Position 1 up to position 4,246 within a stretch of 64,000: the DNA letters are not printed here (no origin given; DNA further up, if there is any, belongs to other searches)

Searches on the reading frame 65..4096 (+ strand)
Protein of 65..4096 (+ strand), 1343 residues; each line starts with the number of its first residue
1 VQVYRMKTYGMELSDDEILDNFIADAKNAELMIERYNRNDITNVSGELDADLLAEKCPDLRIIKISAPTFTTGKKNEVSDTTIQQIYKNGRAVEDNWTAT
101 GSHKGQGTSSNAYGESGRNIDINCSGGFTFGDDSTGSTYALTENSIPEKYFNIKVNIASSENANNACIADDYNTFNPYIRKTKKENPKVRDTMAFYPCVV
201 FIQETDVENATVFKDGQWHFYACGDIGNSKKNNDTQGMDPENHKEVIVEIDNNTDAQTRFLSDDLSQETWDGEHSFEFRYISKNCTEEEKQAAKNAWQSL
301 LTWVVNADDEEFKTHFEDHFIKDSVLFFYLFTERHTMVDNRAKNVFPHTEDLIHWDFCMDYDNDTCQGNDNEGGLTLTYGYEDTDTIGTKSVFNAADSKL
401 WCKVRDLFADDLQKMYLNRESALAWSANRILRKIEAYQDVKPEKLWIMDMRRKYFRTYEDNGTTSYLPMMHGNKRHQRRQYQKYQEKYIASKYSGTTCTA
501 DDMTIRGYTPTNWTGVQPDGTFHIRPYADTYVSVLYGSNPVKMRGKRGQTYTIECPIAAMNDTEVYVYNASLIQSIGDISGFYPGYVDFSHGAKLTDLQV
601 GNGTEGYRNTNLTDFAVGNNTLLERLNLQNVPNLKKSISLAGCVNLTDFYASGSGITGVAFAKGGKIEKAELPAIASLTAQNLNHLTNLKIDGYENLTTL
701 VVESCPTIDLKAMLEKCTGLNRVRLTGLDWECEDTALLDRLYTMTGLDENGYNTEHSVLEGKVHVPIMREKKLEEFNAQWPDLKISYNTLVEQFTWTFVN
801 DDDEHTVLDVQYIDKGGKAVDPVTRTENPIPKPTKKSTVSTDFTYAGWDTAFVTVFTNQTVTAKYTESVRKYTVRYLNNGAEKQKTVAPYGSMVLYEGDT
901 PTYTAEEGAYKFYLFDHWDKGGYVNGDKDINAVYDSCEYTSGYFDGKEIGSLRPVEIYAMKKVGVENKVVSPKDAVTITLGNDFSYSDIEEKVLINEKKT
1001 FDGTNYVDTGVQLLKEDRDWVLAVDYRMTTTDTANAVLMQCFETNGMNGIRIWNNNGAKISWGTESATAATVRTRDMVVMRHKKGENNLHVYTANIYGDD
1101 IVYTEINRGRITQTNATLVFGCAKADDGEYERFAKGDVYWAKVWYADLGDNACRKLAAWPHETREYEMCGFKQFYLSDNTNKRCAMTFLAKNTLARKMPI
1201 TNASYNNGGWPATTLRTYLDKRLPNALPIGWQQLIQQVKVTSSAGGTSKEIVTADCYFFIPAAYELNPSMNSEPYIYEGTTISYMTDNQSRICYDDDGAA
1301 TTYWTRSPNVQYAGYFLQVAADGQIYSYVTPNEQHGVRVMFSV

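Call 12: search_protein_families(library=phrogs, proteins=[window:65-4096:+], max_evalue=0.001)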
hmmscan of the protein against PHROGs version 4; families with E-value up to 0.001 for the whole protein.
window:65-4096:+ (1343 aa): 1 family
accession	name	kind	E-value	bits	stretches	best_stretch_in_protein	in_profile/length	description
phrog_14959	-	unknown function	8.4e-50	169.8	1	264-792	1422-2001/2494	-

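Call 29: find_encoding_contigs(protein=window:65-4096:+, flank=10000, max_places=4)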
Protein window:65-4096:+ (1343 aa): no gene with exactly this product is on record in the collection.

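Call 49: find_related_loci(query=window:65-4096:+, collection=viral_contigs, flank=10000)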
Query window:65-4096:+ (1343 aa) in viral_contigs; peptide patterns used: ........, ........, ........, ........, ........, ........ (x = any residue, [..] = any of these).
169 stretches matched a pattern; 167 encode a relative of the query (tblastn E <= 1e-3); the best 80 are kept; 80 distinct loci.
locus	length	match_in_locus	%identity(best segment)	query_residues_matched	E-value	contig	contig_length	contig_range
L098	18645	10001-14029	98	1-1343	0e+0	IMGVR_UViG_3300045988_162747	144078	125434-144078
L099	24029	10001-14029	98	1-1343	0e+0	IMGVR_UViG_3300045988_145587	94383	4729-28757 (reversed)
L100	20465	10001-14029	98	1-1343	0e+0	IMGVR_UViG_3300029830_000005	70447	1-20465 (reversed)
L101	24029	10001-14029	98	1-1343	0e+0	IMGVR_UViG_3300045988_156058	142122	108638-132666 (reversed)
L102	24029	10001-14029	98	1-1343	0e+0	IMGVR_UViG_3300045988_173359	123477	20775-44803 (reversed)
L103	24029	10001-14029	98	1-1343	0e+0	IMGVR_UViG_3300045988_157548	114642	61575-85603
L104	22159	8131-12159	97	1-1343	0e+0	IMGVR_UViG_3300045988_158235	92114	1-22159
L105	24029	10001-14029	98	1-1343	0e+0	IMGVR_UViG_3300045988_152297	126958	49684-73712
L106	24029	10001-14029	98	1-1343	0e+0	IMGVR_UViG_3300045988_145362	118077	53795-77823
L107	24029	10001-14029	98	1-1343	0e+0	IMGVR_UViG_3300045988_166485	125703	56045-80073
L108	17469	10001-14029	98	1-1343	0e+0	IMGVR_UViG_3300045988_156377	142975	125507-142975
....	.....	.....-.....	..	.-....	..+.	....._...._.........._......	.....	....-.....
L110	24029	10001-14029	98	1-1343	0e+0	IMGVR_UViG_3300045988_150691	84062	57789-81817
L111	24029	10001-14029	97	1-1343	0e+0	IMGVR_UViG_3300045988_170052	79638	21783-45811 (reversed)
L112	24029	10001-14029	97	1-1343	0e+0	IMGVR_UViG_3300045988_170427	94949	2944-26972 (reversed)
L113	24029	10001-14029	97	1-1343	0e+0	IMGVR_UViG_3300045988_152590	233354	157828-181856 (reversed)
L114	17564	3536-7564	97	1-1343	0e+0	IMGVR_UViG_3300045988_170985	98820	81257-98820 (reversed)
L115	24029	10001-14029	98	1-1343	0e+0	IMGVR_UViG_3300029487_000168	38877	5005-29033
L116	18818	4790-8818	98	1-1343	0e+0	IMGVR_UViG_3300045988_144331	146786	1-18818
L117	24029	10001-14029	97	1-1343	0e+0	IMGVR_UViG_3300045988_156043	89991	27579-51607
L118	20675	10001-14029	98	1-1343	0e+0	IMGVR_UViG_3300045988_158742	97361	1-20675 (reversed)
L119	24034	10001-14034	98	1-1343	0e+0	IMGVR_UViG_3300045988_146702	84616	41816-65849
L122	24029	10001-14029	98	1-1343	0e+0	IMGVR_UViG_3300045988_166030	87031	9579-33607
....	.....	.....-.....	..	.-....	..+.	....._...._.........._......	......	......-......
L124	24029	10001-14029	98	1-1343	0e+0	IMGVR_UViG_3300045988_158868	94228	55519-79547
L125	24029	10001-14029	98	1-1343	0e+0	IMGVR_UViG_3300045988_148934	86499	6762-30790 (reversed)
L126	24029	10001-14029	97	1-1343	0e+0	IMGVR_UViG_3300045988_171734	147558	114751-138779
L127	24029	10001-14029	97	1-1343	0e+0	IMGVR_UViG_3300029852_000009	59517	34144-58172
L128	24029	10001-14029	98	1-1343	0e+0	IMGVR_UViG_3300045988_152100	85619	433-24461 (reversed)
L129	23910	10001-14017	77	3-1343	0e+0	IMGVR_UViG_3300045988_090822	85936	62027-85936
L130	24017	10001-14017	77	3-1343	0e+0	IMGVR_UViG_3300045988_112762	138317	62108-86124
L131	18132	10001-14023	77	1-1343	0e+0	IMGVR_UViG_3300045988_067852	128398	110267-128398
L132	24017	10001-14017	77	3-1343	0e+0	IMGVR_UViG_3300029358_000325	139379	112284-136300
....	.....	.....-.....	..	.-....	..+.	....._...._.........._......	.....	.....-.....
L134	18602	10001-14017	77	3-1343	0e+0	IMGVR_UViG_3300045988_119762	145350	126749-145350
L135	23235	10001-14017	77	3-1343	0e+0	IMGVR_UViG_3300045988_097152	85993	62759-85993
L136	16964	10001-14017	77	3-1343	0e+0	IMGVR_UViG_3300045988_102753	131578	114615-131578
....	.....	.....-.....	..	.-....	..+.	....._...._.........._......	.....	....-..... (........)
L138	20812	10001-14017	77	3-1343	0e+0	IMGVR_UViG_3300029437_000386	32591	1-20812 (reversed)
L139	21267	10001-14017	77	3-1343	0e+0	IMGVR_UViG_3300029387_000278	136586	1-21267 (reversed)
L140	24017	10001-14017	77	3-1343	0e+0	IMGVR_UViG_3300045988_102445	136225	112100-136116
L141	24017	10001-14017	77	3-1343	0e+0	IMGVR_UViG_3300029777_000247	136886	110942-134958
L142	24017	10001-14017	76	3-1343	0e+0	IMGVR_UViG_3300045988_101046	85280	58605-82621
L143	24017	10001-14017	76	3-1343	0e+0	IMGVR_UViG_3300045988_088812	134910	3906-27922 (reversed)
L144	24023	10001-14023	77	1-1343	0e+0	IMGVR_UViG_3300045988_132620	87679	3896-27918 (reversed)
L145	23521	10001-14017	76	3-1343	0e+0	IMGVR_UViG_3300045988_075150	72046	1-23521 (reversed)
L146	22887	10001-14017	77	3-1343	0e+0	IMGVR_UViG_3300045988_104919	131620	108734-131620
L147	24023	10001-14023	76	1-1343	0e+0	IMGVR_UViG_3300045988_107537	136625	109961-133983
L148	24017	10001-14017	77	3-1343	0e+0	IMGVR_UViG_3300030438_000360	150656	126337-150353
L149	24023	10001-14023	76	1-1343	0e+0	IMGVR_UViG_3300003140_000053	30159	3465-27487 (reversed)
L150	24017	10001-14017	76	3-1343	0e+0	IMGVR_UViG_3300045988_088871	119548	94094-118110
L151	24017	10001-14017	76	3-1343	0e+0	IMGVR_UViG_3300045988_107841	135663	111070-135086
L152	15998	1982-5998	76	3-1343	0e+0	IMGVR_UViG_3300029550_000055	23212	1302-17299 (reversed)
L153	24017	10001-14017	76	3-1343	0e+0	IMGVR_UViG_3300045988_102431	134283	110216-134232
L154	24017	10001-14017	76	3-1343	0e+0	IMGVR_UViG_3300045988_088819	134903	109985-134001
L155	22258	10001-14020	74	1-1343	0e+0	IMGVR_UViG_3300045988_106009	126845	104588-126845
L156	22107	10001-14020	74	1-1343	0e+0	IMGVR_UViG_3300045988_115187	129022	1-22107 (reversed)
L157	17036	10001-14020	74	1-1343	0e+0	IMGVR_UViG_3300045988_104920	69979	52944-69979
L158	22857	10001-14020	74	1-1343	0e+0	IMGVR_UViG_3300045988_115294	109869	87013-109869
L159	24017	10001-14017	77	3-1343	0e+0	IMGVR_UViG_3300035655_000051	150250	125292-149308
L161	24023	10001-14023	77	1-1343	0e+0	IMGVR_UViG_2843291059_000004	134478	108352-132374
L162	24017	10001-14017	77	3-1343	0e+0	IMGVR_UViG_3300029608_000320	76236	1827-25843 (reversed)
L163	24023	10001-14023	76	1-1343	0e+0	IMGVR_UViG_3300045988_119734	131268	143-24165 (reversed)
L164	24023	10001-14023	75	1-1343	0e+0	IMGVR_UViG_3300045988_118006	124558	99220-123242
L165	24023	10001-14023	77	1-1343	0e+0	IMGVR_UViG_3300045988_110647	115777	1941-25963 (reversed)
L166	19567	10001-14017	75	3-1343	0e+0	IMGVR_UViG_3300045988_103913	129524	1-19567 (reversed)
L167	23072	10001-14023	77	1-1343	0e+0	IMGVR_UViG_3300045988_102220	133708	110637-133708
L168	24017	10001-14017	77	3-1343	0e+0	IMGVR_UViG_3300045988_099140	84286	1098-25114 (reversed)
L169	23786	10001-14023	77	1-1343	0e+0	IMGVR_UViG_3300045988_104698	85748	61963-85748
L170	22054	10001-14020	74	1-1343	0e+0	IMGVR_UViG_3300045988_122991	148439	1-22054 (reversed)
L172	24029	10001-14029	98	1-1343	0e+0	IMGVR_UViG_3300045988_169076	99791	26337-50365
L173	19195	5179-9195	76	3-1343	0e+0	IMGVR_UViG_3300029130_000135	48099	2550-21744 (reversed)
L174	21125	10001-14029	97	1-1343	0e+0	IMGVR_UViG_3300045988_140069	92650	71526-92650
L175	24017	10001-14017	76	3-1343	0e+0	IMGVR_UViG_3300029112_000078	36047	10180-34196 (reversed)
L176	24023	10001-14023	76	1-1343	0e+0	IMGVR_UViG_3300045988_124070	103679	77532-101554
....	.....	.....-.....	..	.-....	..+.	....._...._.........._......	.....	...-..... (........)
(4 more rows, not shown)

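Call 57: find_related_loci(query=L098:263-1285:+, collection=viral_contigs, flank=10000)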
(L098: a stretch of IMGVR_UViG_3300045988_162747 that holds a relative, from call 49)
Query L098:263-1285:+ (340 aa) in viral_contigs; peptide patterns used: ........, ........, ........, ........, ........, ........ (x = any residue, [..] = any of these).
67 stretches matched a pattern; 65 encode a relative of the query (tblastn E <= 1e-3); 60 distinct loci.
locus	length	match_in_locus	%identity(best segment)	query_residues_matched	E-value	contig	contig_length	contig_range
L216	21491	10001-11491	100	1-340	0e+0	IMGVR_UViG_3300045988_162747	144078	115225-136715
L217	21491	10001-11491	78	1-340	3e-178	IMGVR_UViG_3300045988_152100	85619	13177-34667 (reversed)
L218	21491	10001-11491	78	1-340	3e-178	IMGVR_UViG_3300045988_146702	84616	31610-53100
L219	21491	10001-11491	78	1-340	3e-178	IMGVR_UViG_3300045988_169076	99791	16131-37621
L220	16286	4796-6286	80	1-340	2e-176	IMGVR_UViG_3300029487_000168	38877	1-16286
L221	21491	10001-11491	80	1-340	2e-176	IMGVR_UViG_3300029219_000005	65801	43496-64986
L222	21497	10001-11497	76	1-340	3e-172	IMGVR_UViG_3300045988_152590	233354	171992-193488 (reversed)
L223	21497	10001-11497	75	1-340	4e-171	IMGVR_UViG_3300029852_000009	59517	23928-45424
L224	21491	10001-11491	76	1-340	2e-170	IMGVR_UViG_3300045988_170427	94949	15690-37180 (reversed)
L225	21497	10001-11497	75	1-340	8e-170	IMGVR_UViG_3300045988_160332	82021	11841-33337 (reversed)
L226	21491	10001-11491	78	1-340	8e-170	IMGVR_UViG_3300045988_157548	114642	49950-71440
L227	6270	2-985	79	12-340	1e-169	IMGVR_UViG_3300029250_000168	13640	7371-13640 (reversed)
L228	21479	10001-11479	74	1-340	5e-168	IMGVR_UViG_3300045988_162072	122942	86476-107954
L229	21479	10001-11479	74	1-340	7e-168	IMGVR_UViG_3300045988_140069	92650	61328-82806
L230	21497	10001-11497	74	1-340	8e-168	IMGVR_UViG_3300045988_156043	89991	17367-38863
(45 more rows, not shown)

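Call 63: search_protein_families(library=phrogs, proteins=[L216:1587-5105:+, L216:5675-7411:+, L216:9320-11494:+, L216:11813-13057:+, L216:13072-14013:+, L216:14020-15660:+, L216:15667-17337:+, L216:87-605:-, L216:8748-9314:+], max_evalue=0.001)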
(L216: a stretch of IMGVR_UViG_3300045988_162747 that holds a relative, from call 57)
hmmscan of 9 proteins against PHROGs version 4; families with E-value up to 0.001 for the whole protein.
L216:1587-5105:+ (1172 aa): 1 family
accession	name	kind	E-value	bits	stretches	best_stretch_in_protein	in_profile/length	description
phrog_4211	-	tail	2.8e-08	32.3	1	116-734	1136-1671/2625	tail length tape measure protein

L216:5675-7411:+ (578 aa): 2 families
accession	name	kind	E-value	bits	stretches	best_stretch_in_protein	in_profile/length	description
phrog_506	-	integration and excision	8.1e-38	131.6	2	255-541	147-369/403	transposase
phrog_12300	-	integration and excision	1.6e-05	25.3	1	367-490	92-195/286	transposase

L216:9320-11494:+ (724 aa): 7 families
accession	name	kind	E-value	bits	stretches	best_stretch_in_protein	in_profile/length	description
phrog_21973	-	tail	3.5e-61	207.3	2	296-451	714-865/3605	tail protein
phrog_16381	-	unknown function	6.6e-60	203.4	2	284-450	1554-1718/2681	-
phrog_38044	-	unknown function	1.5e-46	159.2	2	289-540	1154-1410/3576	-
phrog_23593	-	tail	5.9e-17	60.8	2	195-310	334-444/2201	tail protein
phrog_9886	-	unknown function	3.6e-15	55.8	2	284-452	520-665/940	-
phrog_13289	-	tail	2.4e-14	53.4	1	416-514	623-715/938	tail protein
phrog_6616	-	tail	7.7e-08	31.7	1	138-624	537-943/991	tail protein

L216:11813-13057:+ (414 aa): 0 families

L216:13072-14013:+ (313 aa): 2 families
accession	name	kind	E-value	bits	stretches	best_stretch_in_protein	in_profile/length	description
phrog_27355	-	unknown function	5.5e-51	174.6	1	12-307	15-298/304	-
phrog_30026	-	unknown function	1.4e-05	24.7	1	127-226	376-476/617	-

L216:14020-15660:+ (546 aa): 2 families
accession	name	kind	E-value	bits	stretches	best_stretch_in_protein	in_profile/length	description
phrog_1887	-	tail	2.4e-19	70.7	1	17-276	300-560/670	tail protein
phrog_32343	-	unknown function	9.1e-13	48.1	1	9-141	15-151/921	-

L216:15667-17337:+ (556 aa): 0 families

L216:87-605:- (172 aa): 0 families

L216:8748-9314:+ (188 aa): 0 families

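Call 65: search_protein_families(library=ncbifam, proteins=[L216:5675-7411:+], max_evalue=0.01)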
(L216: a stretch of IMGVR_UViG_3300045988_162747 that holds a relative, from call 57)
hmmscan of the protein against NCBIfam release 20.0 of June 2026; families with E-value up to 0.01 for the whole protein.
L216:5675-7411:+ (578 aa): 4 families
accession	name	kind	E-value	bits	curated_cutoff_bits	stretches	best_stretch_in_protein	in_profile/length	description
NF040570.1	guided_TnpB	subfamily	3.1e-19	69.5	100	1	48-529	14-383/389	RNA-guided endonuclease TnpB family protein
NF038280.1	IS607_TnpB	exception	3.6e-06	26.2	350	1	354-534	226-390/431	IS607 family element RNA-guided endonuclease TnpB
NF038192.1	V_cas_c2c8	exception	0.0003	20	350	1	354-490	301-441/457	type V CRISPR-associated protein C2c8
TIGR01766.2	TIGR01766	domain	0.00054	20.4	32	0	412-488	14-77/82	IS200/IS605 family accessory protein TnpB-related protein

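Call 90: find_related_loci(query=L216:87-605:-, collection=viral_contigs, flank=10000)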
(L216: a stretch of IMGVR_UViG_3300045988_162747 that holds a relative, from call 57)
Query L216:87-605:- (172 aa) in viral_contigs; peptide patterns used: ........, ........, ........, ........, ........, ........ (x = any residue, [..] = any of these).
7 stretches matched a pattern; 1 encode a relative of the query (tblastn E <= 1e-3); 1 distinct loci.
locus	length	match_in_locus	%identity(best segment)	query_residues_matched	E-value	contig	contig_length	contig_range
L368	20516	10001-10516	99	1-172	2e-111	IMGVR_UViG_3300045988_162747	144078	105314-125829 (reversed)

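Call 92: find_related_loci(query=L368:20023-20496:-, collection=metagenome_contigs, flank=10000)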
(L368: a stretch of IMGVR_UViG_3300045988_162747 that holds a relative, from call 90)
Query L368:20023-20496:- (157 aa) in metagenome_contigs; peptide patterns used: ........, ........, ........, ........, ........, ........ (x = any residue, [..] = any of these).
333 stretches matched a pattern; 35 encode a relative of the query (tblastn E <= 1e-3); 32 distinct loci.
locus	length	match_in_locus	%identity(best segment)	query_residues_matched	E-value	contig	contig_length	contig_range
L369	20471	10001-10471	99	1-157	2e-103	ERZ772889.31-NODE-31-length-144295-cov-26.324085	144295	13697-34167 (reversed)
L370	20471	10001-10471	99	1-157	2e-103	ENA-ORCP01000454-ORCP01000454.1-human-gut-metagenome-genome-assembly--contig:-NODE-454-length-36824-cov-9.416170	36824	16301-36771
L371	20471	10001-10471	99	1-157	2e-103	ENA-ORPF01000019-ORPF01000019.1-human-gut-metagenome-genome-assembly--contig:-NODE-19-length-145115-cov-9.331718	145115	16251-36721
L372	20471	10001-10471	99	1-157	2e-103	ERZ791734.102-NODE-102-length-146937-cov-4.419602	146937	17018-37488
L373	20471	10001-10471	99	1-157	4e-103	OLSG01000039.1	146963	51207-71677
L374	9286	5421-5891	99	1-157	3e-103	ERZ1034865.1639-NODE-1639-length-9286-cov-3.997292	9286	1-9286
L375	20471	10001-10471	99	1-157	3e-103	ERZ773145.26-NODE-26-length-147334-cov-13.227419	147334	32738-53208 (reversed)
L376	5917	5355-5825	99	1-157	6e-103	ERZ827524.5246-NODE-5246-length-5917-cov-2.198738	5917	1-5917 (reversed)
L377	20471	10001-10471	99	1-157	6e-103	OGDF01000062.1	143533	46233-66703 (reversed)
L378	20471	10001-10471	99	1-157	5e-103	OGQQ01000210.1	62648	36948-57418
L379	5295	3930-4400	99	1-157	4e-103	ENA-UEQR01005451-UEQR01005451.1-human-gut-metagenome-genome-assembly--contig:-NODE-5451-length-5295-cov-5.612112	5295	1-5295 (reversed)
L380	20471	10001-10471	99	1-157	5e-103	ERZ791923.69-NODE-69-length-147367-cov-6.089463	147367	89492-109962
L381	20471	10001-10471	99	1-157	4e-103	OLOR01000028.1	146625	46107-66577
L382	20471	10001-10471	99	1-157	7e-103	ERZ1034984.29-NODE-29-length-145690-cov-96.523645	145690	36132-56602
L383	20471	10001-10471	98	1-157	8e-103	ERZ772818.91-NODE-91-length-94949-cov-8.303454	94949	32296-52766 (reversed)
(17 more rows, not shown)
